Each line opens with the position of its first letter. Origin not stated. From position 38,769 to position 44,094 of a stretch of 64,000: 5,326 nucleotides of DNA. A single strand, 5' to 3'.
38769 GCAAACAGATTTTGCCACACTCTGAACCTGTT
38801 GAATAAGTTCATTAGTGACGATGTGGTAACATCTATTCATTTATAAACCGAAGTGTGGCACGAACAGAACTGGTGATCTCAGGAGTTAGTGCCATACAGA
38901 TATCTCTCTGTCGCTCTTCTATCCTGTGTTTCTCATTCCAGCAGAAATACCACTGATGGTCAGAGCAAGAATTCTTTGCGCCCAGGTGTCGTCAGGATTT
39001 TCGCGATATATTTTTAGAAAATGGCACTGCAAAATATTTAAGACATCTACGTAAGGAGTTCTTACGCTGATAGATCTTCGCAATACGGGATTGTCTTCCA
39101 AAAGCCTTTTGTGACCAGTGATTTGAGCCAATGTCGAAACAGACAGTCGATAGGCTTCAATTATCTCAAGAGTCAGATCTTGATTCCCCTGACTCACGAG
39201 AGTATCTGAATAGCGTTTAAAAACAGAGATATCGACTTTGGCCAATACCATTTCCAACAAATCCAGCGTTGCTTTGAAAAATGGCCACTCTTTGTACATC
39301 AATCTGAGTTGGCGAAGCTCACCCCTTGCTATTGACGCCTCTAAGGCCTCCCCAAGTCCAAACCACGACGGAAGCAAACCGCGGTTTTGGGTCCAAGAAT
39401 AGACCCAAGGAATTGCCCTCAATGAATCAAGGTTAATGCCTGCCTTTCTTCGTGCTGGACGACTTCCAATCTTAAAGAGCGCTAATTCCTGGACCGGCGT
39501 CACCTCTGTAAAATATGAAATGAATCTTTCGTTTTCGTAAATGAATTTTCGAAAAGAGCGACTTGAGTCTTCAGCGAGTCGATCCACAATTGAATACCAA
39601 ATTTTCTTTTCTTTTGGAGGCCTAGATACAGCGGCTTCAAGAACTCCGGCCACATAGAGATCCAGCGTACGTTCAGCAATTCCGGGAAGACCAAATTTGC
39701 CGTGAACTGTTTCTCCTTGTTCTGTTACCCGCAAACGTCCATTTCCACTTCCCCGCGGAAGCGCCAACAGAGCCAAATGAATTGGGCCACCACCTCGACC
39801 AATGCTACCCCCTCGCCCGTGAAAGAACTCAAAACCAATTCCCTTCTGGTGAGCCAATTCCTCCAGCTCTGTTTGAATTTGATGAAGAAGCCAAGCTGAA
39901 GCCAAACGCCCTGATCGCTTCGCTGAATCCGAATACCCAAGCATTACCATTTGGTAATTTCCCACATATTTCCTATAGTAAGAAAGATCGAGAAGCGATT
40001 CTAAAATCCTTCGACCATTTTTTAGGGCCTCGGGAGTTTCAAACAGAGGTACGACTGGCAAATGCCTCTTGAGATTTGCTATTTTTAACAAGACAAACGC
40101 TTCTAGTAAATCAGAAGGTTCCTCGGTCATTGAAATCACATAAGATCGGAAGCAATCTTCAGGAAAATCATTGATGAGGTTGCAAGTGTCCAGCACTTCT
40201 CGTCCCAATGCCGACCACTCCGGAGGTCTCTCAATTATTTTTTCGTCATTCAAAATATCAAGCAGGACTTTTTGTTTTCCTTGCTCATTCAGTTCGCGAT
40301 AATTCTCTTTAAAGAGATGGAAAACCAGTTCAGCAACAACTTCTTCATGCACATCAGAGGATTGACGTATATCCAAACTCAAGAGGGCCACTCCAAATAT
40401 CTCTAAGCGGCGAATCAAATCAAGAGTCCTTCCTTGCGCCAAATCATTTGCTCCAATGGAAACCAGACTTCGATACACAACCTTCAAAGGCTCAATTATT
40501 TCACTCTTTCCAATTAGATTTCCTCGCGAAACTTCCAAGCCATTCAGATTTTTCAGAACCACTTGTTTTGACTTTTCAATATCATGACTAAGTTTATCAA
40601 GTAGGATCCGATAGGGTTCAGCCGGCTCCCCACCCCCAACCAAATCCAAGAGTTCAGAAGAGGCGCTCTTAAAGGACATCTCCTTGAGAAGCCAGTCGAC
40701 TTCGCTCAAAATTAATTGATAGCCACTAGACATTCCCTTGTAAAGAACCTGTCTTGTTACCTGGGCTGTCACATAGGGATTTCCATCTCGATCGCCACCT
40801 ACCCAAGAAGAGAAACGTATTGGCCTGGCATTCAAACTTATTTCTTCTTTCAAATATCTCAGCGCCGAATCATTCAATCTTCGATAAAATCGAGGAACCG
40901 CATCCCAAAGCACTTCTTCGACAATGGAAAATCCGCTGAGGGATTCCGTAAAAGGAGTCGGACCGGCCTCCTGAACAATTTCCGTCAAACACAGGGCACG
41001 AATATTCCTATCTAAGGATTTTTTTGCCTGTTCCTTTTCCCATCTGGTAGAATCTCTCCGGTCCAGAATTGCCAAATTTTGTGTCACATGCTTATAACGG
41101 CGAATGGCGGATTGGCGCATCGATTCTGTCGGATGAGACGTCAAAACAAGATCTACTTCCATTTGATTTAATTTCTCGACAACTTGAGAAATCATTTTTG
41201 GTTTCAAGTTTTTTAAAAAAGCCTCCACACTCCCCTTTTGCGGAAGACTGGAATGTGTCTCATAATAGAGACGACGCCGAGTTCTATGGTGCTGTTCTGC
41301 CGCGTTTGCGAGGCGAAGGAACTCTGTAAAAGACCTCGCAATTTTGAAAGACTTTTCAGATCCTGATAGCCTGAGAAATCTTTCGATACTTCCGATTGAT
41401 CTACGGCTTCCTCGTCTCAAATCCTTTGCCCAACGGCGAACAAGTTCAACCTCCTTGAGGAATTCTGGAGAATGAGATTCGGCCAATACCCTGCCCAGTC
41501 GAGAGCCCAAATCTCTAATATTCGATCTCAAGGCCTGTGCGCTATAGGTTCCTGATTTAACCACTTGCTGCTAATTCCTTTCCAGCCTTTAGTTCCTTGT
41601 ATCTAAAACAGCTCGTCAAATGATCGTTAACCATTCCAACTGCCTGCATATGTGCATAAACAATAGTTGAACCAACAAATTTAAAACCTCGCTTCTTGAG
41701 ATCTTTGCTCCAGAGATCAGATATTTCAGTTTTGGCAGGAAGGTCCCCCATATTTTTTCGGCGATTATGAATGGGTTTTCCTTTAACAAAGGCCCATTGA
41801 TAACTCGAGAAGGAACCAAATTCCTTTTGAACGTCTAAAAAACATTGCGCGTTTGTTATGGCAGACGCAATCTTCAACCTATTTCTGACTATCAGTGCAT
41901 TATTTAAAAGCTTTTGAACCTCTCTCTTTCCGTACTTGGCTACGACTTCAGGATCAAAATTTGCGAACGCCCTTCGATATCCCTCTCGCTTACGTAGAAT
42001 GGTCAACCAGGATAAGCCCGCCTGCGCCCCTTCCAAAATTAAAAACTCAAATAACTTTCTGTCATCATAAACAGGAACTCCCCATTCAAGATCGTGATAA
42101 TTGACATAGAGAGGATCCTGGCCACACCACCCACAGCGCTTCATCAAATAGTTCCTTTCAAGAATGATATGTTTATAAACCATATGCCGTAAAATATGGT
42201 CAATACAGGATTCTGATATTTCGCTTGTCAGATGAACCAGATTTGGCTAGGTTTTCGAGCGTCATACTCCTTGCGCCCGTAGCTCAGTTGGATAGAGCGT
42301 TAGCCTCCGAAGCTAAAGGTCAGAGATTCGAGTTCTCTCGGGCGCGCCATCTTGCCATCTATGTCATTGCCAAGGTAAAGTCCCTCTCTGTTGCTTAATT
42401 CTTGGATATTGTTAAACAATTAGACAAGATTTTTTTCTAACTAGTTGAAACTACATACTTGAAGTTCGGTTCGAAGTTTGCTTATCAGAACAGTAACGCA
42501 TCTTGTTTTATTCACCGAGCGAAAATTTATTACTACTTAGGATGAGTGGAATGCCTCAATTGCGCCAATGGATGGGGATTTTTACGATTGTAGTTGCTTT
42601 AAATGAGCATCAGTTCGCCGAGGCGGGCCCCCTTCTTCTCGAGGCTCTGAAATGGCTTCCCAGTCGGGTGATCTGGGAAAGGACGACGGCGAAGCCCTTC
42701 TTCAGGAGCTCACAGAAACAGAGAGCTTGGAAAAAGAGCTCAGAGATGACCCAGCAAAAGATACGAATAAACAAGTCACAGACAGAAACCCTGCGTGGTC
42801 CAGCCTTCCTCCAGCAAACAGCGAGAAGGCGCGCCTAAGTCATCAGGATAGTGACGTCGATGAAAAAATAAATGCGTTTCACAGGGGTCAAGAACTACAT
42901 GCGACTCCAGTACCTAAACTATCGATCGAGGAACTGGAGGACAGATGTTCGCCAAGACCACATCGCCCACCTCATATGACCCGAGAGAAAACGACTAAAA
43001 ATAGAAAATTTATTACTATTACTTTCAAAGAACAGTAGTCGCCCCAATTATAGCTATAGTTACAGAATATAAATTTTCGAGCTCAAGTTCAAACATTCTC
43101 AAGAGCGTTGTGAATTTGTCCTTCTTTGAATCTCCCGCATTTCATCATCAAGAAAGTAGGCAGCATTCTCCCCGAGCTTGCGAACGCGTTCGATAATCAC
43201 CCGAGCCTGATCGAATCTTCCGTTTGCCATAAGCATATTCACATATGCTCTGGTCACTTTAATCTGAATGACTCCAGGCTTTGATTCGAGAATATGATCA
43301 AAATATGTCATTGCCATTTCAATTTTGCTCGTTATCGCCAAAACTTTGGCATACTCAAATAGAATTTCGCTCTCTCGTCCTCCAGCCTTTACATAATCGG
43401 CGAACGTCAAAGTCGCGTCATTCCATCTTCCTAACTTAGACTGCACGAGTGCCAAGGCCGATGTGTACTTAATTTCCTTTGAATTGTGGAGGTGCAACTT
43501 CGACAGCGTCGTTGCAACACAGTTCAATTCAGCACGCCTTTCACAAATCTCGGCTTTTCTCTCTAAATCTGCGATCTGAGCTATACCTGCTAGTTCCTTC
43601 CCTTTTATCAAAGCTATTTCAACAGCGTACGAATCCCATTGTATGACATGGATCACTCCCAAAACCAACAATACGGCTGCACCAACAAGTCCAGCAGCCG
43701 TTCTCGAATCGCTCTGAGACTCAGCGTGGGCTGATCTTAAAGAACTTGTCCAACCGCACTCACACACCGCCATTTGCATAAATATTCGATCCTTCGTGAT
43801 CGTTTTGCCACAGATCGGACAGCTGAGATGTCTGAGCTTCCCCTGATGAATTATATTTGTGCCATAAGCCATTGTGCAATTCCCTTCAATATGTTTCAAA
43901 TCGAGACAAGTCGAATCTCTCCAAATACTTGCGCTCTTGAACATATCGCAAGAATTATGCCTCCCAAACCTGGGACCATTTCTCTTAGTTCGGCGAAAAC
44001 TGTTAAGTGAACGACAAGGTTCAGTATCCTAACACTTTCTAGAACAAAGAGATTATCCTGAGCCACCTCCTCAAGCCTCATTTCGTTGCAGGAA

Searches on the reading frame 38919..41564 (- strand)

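Call 19: search_protein_families(library=pfam, proteins=[window:38919-41564:-], max_evalue=0.0001)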
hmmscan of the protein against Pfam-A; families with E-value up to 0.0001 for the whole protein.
window:38919-41564:- (881 aa): 1 family
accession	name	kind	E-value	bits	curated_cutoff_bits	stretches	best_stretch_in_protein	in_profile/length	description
PF00311.23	PEPcase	-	2.4e-257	856.8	22.4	1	12-881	1-919/919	Phosphoenolpyruvate carboxylase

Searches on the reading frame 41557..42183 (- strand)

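Call 19: search_protein_families(library=pfam, proteins=[window:41557-42183:-], max_evalue=0.0001)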
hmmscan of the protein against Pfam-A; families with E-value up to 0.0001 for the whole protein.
window:41557-42183:- (208 aa): 1 family
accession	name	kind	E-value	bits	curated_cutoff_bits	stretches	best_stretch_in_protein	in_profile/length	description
PF03352.18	Adenine_glyco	-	2.6e-82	275.4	25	1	19-194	1-176/177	Methyladenine glycosylase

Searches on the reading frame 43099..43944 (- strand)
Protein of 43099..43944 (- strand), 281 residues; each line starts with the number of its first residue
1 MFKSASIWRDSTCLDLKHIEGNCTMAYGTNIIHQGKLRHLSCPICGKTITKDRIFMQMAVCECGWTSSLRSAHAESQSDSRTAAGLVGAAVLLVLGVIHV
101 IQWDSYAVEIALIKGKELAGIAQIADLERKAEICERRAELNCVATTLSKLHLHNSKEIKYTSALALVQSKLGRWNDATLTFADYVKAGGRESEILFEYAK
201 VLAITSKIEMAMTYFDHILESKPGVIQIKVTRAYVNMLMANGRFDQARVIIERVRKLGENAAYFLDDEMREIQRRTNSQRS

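Call 19: search_protein_families(library=pfam, proteins=[window:43099-43944:-], max_evalue=0.0001)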
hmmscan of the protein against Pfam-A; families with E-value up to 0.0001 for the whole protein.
window:43099-43944:- (281 aa): 1 family
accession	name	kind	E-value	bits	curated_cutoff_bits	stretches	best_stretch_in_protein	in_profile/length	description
PF13428.12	TPR_14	-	3.9e-06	27.4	23.5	0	231-260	4-33/44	Tetratricopeptide repeat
